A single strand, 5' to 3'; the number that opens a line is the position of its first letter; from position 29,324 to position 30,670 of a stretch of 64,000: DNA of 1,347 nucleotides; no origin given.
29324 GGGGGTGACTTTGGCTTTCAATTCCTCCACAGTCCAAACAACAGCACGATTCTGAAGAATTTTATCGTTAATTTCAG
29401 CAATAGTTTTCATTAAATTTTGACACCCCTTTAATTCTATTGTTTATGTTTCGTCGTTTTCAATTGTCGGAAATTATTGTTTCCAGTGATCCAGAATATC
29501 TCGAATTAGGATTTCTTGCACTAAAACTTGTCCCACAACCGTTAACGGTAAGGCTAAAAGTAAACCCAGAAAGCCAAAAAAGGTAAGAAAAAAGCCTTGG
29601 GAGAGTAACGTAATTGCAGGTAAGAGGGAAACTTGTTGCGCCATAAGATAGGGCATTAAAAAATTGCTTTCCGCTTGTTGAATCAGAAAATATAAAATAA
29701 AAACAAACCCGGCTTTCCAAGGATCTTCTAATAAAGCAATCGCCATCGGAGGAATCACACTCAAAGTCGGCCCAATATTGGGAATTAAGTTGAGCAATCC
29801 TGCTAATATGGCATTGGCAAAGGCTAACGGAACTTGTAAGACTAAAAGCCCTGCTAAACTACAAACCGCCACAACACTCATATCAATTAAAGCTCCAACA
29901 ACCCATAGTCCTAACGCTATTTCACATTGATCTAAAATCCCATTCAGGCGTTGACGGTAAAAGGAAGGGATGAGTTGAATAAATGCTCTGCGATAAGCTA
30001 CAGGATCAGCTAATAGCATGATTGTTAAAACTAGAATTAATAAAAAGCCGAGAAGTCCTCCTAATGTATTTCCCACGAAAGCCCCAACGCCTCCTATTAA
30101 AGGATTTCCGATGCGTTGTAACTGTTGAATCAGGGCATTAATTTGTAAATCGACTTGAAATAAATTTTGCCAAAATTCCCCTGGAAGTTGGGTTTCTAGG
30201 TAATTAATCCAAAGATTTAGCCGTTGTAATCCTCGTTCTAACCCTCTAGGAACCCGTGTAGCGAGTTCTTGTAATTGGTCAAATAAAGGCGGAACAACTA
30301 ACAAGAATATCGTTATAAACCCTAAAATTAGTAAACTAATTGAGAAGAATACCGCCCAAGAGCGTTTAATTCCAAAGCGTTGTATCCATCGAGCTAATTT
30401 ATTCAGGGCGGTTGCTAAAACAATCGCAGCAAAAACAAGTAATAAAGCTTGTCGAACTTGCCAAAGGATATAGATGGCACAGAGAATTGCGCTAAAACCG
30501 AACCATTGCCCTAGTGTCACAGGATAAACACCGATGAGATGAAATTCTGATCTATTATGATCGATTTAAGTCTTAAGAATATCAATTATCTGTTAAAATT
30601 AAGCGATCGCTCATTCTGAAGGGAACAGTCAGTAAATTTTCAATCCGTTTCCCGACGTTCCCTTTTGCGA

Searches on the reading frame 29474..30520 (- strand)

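Call 70: search_protein_families(library=pfam, proteins=[window:29474-30520:-], max_evalue=0.001)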
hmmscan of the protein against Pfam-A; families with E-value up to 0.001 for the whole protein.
window:29474-30520:- (348 aa): 1 family
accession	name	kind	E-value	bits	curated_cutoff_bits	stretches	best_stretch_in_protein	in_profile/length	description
PF01594.21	AI-2E_transport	-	1.4e-65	222.1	34.3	1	6-337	2-326/327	AI-2E family transporter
